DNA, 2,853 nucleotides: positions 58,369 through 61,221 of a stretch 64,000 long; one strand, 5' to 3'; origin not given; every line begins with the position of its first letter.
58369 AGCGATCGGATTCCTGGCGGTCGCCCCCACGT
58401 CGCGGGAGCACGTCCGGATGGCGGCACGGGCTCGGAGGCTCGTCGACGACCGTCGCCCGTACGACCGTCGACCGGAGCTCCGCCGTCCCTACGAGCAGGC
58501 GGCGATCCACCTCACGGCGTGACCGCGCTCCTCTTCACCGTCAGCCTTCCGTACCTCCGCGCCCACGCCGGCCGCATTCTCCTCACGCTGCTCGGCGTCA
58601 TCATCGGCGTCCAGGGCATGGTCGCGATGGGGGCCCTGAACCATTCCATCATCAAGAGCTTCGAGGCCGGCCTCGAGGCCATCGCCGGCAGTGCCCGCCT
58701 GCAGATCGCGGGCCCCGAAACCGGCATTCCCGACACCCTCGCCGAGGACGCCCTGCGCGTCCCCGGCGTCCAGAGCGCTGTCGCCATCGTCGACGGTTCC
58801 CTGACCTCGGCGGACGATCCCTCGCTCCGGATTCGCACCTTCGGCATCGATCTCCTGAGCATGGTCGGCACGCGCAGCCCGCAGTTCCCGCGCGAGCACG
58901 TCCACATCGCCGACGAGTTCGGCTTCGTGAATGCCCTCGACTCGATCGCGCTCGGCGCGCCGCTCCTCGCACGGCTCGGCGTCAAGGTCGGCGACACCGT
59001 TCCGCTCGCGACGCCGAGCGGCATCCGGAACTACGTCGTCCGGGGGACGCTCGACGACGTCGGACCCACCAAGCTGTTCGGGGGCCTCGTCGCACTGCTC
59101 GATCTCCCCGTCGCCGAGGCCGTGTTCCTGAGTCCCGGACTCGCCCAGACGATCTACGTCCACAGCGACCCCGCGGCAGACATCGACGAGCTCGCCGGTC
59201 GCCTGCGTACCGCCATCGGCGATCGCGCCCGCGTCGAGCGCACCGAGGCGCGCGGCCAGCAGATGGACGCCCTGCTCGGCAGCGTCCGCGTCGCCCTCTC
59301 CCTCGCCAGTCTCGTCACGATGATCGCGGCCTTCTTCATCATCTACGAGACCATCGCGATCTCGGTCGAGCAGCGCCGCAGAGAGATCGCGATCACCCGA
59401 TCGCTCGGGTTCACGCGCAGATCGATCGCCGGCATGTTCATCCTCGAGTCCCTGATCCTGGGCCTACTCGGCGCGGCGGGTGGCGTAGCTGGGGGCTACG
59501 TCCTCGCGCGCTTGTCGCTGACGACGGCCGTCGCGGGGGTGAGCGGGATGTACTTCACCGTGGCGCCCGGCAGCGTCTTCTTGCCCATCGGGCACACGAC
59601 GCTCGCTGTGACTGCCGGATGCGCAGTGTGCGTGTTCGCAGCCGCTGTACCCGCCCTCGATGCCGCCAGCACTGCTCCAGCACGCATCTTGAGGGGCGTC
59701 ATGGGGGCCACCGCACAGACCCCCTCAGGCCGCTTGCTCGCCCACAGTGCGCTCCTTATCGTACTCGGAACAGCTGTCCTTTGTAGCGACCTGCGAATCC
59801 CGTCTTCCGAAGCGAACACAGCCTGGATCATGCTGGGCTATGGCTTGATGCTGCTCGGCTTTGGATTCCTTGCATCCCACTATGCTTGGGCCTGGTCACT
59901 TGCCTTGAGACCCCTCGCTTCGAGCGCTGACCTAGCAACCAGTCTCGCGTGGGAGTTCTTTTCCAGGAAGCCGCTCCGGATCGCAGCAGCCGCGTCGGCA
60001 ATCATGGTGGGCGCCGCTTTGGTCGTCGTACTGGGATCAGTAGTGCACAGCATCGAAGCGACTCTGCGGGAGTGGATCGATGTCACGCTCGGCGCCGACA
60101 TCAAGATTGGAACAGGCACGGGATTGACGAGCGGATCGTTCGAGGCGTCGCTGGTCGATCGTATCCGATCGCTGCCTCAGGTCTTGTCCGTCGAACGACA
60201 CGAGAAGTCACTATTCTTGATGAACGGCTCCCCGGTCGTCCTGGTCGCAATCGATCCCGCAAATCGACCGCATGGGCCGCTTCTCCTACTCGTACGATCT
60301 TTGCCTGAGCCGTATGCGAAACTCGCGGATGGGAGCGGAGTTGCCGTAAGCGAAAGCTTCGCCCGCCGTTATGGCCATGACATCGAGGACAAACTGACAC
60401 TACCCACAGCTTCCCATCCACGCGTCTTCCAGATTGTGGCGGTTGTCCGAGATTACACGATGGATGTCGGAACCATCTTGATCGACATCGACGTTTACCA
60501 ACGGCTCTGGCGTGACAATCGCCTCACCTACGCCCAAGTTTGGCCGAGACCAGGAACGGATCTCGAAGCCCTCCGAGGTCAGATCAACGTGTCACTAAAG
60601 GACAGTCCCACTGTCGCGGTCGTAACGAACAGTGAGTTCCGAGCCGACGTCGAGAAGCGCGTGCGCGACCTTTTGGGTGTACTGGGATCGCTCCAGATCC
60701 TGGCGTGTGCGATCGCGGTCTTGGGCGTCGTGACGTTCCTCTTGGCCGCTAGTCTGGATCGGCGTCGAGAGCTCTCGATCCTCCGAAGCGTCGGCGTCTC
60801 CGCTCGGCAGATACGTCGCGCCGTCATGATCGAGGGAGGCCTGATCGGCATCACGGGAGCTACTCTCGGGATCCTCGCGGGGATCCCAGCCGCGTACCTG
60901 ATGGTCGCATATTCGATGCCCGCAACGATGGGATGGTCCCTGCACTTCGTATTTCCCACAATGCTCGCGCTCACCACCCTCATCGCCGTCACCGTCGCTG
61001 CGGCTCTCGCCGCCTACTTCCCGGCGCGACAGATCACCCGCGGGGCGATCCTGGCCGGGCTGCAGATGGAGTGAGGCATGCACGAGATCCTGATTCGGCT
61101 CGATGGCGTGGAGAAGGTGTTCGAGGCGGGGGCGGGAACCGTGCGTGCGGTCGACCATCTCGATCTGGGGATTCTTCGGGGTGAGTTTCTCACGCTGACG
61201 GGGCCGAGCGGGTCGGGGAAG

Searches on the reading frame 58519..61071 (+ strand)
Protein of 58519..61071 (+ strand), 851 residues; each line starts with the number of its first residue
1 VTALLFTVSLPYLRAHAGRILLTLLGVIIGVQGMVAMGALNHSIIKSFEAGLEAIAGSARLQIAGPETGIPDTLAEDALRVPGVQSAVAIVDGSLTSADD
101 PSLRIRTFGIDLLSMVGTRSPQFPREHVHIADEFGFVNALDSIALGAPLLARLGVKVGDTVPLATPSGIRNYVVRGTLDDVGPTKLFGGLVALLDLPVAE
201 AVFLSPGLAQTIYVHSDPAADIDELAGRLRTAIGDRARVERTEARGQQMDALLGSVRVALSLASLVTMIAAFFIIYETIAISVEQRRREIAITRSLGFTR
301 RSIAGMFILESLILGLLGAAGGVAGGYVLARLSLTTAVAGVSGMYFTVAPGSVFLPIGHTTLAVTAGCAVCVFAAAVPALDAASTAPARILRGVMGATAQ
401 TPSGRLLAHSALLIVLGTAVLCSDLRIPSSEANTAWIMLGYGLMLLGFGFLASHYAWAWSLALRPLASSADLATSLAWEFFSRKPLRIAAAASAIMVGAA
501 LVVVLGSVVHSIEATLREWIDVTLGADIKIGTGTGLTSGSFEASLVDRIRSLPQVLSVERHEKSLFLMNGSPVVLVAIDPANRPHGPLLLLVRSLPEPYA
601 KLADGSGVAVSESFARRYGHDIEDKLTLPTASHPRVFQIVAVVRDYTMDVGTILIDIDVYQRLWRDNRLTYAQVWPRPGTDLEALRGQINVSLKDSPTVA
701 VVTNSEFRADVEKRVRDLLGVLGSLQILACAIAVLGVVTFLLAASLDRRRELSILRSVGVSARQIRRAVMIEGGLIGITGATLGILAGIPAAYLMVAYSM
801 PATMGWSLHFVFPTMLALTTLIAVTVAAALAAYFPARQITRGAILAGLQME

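Call 5: find_homologous_proteins(query=window:58519-61071:+)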
Query window:58519-61071:+ (851 aa): 254 proteins with E <= 0.001 among 8000 candidates; the best 120 are listed.
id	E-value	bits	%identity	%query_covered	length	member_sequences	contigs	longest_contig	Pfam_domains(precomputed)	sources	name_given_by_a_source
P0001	0.0e+0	1801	100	100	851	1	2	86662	PF02687.28,PF12704.15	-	-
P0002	0.0e+0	1544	85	100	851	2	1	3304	PF02687.28,PF12704.15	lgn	-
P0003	0.0e+0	1329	74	100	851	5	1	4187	PF02687.28,PF12704.15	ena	-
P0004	0.0e+0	1289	73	100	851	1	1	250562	PF02687.28,PF12704.15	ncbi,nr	ncbi:MAG: ABC transporter permease [Deltaproteobacteria bacterium]|nr:ABC transporter permease [Delt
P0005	0.0e+0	1281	71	100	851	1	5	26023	PF02687.28,PF12704.15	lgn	-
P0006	0.0e+0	1267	71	100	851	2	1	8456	PF02687.28,PF12704.15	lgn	-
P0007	0.0e+0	1266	71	100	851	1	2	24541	PF02687.28,PF12704.15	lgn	-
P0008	0.0e+0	1263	71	100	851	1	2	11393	PF02687.28,PF12704.15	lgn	-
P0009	0.0e+0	1261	71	100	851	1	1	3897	PF02687.28,PF12704.15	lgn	-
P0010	0.0e+0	1238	70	100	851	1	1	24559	PF02687.28,PF12704.15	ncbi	-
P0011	0.0e+0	1225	69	100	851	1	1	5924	PF02687.28,PF12704.15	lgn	-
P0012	0.0e+0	1209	68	100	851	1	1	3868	PF02687.28,PF12704.15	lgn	-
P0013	0.0e+0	1206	68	100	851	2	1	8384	PF02687.28,PF12704.15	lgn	-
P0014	0.0e+0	1201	69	100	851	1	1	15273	PF02687.28,PF12704.15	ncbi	-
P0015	0.0e+0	1200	69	100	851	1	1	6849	PF02687.28,PF12704.15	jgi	jgi:putative ABC transport system permease protein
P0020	0.0e+0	1186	68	100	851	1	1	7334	PF02687.28,PF12704.15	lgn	-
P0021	0.0e+0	1185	67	100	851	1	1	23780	PF02687.28,PF12704.15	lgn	-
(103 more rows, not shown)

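Call 6: search_protein_families(library=pfam, proteins=[window:58519-61071:+])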
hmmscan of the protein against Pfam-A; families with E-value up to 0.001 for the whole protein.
window:58519-61071:+ (851 aa): 2 families
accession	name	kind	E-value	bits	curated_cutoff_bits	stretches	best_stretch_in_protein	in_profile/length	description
PF02687.27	FtsX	-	3.3e-31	108.3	25.5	2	262-385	2-118/120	FtsX-like permease C-terminal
PF12704.14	MacB_PCD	-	9.8e-25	88.5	27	2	21-231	2-206/207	MacB-like periplasmic core domain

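Call 7: find_encoding_contigs(protein=P0001, flank=6000, max_places=6)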
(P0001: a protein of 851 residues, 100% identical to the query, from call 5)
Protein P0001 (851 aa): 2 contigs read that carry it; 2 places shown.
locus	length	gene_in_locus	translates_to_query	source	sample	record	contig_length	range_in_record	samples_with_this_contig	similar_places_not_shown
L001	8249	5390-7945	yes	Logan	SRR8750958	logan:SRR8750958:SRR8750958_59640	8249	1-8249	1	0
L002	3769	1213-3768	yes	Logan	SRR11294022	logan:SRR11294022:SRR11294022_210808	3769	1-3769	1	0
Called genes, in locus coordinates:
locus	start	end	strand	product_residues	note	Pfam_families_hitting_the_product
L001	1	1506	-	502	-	?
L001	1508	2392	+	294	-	PF00188:CAP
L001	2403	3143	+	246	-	-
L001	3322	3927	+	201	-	PF03551:PadR, PF10400:Vir_act_alpha_C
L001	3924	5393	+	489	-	PF00348:polyprenyl_synt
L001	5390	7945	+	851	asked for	PF12704:MacB_PCD, PF02687:FtsX, PF12704:MacB_PCD, PF02687:FtsX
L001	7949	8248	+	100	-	?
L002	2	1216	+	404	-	?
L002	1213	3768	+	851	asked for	PF12704:MacB_PCD, PF02687:FtsX, PF12704:MacB_PCD, PF02687:FtsX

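Call 8: find_encoding_contigs(protein=P0002, flank=6000, max_places=4)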
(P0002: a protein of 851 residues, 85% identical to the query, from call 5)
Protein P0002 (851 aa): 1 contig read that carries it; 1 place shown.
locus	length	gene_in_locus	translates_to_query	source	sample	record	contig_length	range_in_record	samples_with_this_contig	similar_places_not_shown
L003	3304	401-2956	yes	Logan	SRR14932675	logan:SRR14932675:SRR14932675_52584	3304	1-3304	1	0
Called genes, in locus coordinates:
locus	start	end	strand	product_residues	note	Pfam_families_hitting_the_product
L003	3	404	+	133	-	?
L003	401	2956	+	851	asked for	PF12704:MacB_PCD, PF02687:FtsX, PF12704:MacB_PCD, PF02687:FtsX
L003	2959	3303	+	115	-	?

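Call 9: find_encoding_contigs(protein=P0004, flank=6000, max_places=3)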
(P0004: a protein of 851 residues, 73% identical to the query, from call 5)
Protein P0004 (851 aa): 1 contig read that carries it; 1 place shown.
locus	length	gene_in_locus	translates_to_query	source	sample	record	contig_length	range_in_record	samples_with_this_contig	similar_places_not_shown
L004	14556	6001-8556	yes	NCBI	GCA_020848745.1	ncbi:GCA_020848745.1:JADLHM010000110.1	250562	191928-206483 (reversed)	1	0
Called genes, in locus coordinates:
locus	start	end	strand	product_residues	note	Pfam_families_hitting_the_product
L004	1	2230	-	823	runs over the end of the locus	-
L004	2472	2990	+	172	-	PF00188:CAP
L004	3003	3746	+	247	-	-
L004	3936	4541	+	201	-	PF03551:PadR, PF10400:Vir_act_alpha_C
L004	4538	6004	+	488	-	PF00348:polyprenyl_synt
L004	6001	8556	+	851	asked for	PF12704:MacB_PCD, PF02687:FtsX, PF12704:MacB_PCD, PF02687:FtsX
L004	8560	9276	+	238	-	PF13481:AAA_25, PF00005:ABC_tran, PF13304:AAA_21 (faint), PF13401:AAA_22 (weak)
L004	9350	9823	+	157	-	PF01243:PNPOx_N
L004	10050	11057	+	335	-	PF00487:FA_desaturase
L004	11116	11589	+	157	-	PF14248:DUF4345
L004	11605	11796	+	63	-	-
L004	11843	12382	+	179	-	-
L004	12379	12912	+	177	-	-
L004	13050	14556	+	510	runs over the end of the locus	PF13229:Beta_helix (weak)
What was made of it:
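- On YbbP-type fused permease: No hydrolase gene was seen among the called neighbours (calls 7, 9).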

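Call 13: find_related_loci(query=A1, collection=genome_contigs, flank=6000)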
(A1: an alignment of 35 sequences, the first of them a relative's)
Query A1 (851 aa) in genome_contigs; peptide patterns used: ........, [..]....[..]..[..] (x = any residue, [..] = any of these).
309 stretches matched a pattern; 47 encode a relative of the query (tblastn E <= 1e-3); 46 distinct loci.
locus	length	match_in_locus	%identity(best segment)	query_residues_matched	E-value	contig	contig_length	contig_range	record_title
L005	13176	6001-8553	69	1-851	0e+0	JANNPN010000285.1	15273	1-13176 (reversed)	MAG: Polyangiaceae bacterium isolate SOY_34_concoct_69 SOY_34_k141_726072, whole genome shotgun sequence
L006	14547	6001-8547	68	3-851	0e+0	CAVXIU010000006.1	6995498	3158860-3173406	MAG: uncultured delta proteobacterium isolate MFD09212.bin.2.188 genome assembly, contig: contig_1259, whole genome shot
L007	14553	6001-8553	67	1-851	0e+0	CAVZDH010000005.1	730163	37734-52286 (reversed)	MAG: uncultured delta proteobacterium isolate MFD00822.bin.1.245 genome assembly, contig: contig_37968, whole genome sho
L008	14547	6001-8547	69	3-851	0e+0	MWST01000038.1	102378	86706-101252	MAG: Polyangiaceae bacterium UTPRO1 contig_5690, whole genome shotgun sequence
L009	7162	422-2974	65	1-851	0e+0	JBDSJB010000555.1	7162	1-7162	MAG: Candidatus Binatia bacterium isolate cluster1_bin.312 k127_14714493, whole genome shotgun sequence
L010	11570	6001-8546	71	3-851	0e+0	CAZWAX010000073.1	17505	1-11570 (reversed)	MAG TPA_asm: uncultured Polyangiaceae bacterium isolate SRP302447_co1_427 genome assembly, contig: NODE_8596_length_1750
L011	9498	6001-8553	49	1-851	0e+0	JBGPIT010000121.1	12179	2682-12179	MAG: Candidatus Binatia bacterium isolate OBJ_0618_7090110_327 k141_3112842_length_12179_cov_33.2070, whole genome shotg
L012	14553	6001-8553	54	1-851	0e+0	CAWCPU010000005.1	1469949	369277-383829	MAG: uncultured delta proteobacterium isolate MFD04944.bin.3.280 genome assembly, contig: contig_42145, whole genome sho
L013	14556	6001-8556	52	1-851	0e+0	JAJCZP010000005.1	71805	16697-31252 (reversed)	MAG: Deltaproteobacteria bacterium isolate OFTM125 OFTM125_4, whole genome shotgun sequence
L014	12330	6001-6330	37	249-786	3e-8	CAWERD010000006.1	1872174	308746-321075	MAG: Vicinamibacterales bacterium isolate MFD09212.bin.1.144 genome assembly, contig: contig_7172, whole genome shotgun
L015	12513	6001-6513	26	172-339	9e-8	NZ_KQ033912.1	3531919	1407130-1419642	Parabacteroides goldsteinii DSM 19448 = WAL 12034 strain DSM 19448 aczIT-supercont1.1, whole genome shotgun sequence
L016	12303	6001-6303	30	241-338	2e-7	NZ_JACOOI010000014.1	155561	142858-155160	Parabacteroides segnis strain BX2 BX2_ctg014, whole genome shotgun sequence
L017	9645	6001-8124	39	249-792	2e-7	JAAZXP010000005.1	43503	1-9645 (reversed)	MAG: Methanobacteriota archaeon isolate bin133s NODE_5_length_43503_cov_5.863722, whole genome shotgun sequence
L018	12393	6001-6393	37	247-841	2e-7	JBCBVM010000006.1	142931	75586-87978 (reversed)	MAG: Pseudomonadota bacterium isolate J06643_11 k141_315210_length_142931_cov_34.3183, whole genome shotgun sequence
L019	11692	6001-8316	29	249-839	6e-7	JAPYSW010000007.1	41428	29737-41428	MAG: Candidatus Poseidoniia archaeon isolate PW5.metabat2.146 PW5_1024_length_41428_cov_25.615377, whole genome shotgun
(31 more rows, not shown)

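Call 19: find_related_loci(query=A1, collection=metagenome_contigs, flank=4000)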
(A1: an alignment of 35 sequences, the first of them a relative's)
Query A1 (851 aa) in metagenome_contigs; peptide patterns used: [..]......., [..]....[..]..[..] (x = any residue, [..] = any of these).
454 stretches matched a pattern; 57 encode a relative of the query (tblastn E <= 1e-3); 57 distinct loci.
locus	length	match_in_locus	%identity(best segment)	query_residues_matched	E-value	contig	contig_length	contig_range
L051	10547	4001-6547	69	3-851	0e+0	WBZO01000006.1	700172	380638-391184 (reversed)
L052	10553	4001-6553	64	1-851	0e+0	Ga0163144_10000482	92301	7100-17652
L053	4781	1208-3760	55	1-851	0e+0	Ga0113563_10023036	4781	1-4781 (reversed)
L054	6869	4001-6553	55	1-851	0e+0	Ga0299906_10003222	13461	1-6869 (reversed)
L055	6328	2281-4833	55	1-851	0e+0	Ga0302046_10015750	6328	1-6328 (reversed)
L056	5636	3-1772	70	7-851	0e+0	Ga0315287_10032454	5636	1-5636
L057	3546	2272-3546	77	1-425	0e+0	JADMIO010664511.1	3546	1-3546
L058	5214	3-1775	59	27-851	0e+0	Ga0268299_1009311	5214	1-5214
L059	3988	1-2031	52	175-851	0e+0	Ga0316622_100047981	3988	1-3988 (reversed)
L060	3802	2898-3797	89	1-300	3e-172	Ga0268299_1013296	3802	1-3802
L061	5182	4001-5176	61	1-392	8e-137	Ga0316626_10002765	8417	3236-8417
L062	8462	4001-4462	26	197-339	1e-8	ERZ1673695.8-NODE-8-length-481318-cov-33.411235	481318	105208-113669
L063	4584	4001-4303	32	241-338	2e-8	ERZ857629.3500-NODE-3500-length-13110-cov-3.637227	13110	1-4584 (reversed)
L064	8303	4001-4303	31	241-338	4e-8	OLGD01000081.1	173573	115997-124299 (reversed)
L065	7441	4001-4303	31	241-338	4e-8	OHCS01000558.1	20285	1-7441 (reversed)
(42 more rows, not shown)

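Call 28: search_protein_families(library=ncbifam, proteins=[window:58519-61071:+], max_evalue=0.00001)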
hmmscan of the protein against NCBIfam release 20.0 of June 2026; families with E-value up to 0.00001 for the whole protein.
window:58519-61071:+ (851 aa): 9 families
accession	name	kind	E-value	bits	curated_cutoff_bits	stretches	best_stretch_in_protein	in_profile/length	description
TIGR02212.1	lolCE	equivalog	2.7e-27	95.7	362.45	2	21-392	25-409/411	lipoprotein-releasing ABC transporter permease subunit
NF038347.1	FtsX_Gpos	exception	8.6e-17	61.4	225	2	208-322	120-233/296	permease-like cell division protein FtsX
TIGR03434.1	ADOP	subfamily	2.8e-15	55.5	622.3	2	701-849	253-400/803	ADOP family duplicated permease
NF038346.1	FtsX_actino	exception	7.3e-15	55.1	250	2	251-374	174-297/308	permease-like cell division protein FtsX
NF008076.0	PRK10814.1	exception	4.5e-12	45.7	473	1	262-392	270-397/399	lipoprotein-releasing ABC transporter permease subunit LolC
NF008357.0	PRK11146.1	exception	3.5e-11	42.6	439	1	256-392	268-412/414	lipoprotein-releasing ABC transporter permease subunit LolE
TIGR00439.2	FtsX_Gneg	equivalog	3.8e-11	42.7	255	1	247-377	157-285/292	permease-like cell division protein FtsX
TIGR02213.1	lolE_release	exception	1e-07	31.2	540.35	0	256-391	265-408/411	lipoprotein-releasing ABC transporter permease subunit LolE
NF007826.0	PRK10535.1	equivalog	1.2e-06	27.1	966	1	711-841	514-638/648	macrolide ABC transporter ATP-binding protein/permease MacB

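Call 29: search_solved_structures(query=window:58519-61071:+, max_evalue=0.01)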
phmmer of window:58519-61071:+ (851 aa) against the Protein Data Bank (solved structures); distinct sequences matched with E-value up to 0.01: 16.
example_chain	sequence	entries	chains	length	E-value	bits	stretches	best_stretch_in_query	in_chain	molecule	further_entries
5nik_J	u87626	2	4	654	7.3e-09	37.5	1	710-841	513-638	Macrolide export ATP-binding/permease protein MacB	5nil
7arh_C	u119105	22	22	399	8.1e-09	37.3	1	9-392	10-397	Lipoprotein-releasing ABC transporter permease subunit LolC | Lipo-releasing system transmembrane protein lolC | Lipoprotein-releasing system transmembrane prot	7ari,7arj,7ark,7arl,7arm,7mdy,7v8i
5xu1_M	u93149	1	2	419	4.3e-08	34.9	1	260-392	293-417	ABC transporter permeae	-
7mdx_A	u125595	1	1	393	8.9e-08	33.9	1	9-388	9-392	Lipoprotein-releasing system transmembrane protein LolC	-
9o9x_C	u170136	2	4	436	1.7e-07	32.9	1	727-850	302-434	ABC transporter permease YtrF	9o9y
9w37_A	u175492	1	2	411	3.7e-07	31.8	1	142-392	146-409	LolF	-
9w35_A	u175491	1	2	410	4.5e-07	31.6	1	142-392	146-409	LolF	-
9w2w_A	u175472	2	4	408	1.7e-06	29.7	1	142-389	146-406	LolF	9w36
5lil_A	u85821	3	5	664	2.5e-05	25.8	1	703-838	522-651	Macrolide export ATP-binding/permease protein MacB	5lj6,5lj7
5gko_A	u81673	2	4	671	2.8e-05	25.6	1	702-840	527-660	Macrolide export ATP-binding/permease protein MacB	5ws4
9rli_E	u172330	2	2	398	0.0002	22.8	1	255-393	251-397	Lipoprotein-releasing system transmembrane protein LolE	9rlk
7arh_E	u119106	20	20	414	0.00067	21.1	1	255-393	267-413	Lipoprotein-releasing system transmembrane protein LolE | Lipoprotein transporter subunit LolE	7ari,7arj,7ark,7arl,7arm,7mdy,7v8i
7tcg_A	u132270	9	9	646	0.0014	20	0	259-335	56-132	Bacitracin export permease protein BceB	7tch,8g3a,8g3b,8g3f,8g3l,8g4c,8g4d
7w78_B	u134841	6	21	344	0.0025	19.2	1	721-828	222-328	Putative ABC transport system integral membrane protein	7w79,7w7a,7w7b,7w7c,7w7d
7mdx_B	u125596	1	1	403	0.0033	18.8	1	255-339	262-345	Lipoprotein-releasing system transmembrane protein LolE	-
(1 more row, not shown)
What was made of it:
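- Closest known: BceAB-type antimicrobial-peptide resistance transporters. Different: The sequence hit is marginal (E=0.0014; call 29).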

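Call 33: find_encoding_contigs(protein=P0003, flank=3000, max_places=1)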
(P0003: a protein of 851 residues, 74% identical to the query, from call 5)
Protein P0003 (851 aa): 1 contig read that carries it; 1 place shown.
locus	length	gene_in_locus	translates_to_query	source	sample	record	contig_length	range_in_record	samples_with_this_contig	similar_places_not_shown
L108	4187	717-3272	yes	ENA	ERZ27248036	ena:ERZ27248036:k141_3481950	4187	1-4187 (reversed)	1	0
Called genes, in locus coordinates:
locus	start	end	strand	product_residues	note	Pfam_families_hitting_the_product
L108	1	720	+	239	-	?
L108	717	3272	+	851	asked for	PF12704:MacB_PCD, PF02687:FtsX, PF12704:MacB_PCD, PF02687:FtsX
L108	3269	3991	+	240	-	PF13481:AAA_25 (weak), PF00005:ABC_tran, PF13401:AAA_22 (faint), PF13304:AAA_21 (faint)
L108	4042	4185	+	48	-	?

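Call 34: find_encoding_contigs(protein=P0009, flank=3000, max_places=1)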
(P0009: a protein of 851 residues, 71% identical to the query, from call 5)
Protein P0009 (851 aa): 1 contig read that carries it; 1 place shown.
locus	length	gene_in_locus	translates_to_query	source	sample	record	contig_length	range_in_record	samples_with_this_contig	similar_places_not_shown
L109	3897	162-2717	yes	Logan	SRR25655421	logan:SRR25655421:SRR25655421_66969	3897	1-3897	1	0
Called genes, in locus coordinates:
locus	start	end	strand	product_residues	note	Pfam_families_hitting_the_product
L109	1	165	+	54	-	?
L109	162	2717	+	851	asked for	PF12704:MacB_PCD, PF02687:FtsX, PF12704:MacB_PCD, PF02687:FtsX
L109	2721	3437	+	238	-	PF13481:AAA_25 (weak), PF00005:ABC_tran, PF13304:AAA_21 (faint), PF13401:AAA_22 (weak)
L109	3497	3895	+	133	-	?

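Call 35: find_encoding_contigs(protein=P0007, flank=3000, max_places=1)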
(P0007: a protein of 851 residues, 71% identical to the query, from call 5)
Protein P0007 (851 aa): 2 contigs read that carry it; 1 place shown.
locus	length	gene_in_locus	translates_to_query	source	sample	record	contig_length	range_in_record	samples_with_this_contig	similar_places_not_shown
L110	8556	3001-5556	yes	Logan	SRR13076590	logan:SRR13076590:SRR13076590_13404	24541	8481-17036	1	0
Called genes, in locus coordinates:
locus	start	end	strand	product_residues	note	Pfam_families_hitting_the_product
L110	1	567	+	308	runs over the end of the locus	PF13493:DUF4118, PF00989:PAS (weak)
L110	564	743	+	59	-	-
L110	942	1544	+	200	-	PF03551:PadR, PF10400:Vir_act_alpha_C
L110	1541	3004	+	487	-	PF00348:polyprenyl_synt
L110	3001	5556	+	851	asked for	PF12704:MacB_PCD, PF02687:FtsX, PF12704:MacB_PCD, PF02687:FtsX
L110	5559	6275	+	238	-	PF13481:AAA_25 (faint), PF00005:ABC_tran, PF13304:AAA_21 (faint), PF13401:AAA_22 (weak)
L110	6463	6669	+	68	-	-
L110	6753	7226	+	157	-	PF01243:PNPOx_N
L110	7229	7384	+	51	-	-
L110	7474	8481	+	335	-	PF00487:FA_desaturase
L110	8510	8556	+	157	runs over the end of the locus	PF14248:DUF4345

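Call 36: find_encoding_contigs(protein=P0005, flank=3000, max_places=1)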
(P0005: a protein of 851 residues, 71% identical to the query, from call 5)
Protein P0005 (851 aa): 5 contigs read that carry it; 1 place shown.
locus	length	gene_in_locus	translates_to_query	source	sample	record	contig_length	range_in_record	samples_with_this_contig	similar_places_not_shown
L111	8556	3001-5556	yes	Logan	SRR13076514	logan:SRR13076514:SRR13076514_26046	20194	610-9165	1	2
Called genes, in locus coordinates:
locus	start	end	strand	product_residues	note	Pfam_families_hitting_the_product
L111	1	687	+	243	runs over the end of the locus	-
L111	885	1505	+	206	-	PF03551:PadR, PF10400:Vir_act_alpha_C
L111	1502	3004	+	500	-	PF00348:polyprenyl_synt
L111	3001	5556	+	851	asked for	PF12704:MacB_PCD, PF02687:FtsX, PF12704:MacB_PCD, PF02687:FtsX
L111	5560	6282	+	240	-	PF13481:AAA_25, PF00005:ABC_tran, PF13401:AAA_22 (weak), PF13304:AAA_21 (faint)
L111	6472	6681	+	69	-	-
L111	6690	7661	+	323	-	PF13493:DUF4118, PF08448:PAS_4 (faint), PF00989:PAS (weak), PF13426:PAS_9 (weak)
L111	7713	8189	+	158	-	PF01243:PNPOx_N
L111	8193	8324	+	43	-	-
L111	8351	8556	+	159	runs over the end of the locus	-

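Call 37: find_encoding_contigs(protein=P0010, flank=3000, max_places=1)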
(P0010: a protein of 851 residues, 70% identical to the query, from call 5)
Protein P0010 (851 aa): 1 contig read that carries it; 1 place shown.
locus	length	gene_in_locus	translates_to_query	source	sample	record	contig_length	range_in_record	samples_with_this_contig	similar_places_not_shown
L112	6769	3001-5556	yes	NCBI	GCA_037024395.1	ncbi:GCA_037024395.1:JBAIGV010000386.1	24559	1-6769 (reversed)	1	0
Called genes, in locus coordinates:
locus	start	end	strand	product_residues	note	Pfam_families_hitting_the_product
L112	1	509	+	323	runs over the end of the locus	PF13493:DUF4118, PF00989:PAS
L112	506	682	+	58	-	-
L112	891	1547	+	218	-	PF03551:PadR, PF10400:Vir_act_alpha_C (weak)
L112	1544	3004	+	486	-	PF00348:polyprenyl_synt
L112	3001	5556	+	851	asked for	PF12704:MacB_PCD, PF02687:FtsX, PF12704:MacB_PCD, PF02687:FtsX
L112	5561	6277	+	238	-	PF13481:AAA_25, PF00005:ABC_tran, PF13304:AAA_21 (faint), PF13401:AAA_22 (weak)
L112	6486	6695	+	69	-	-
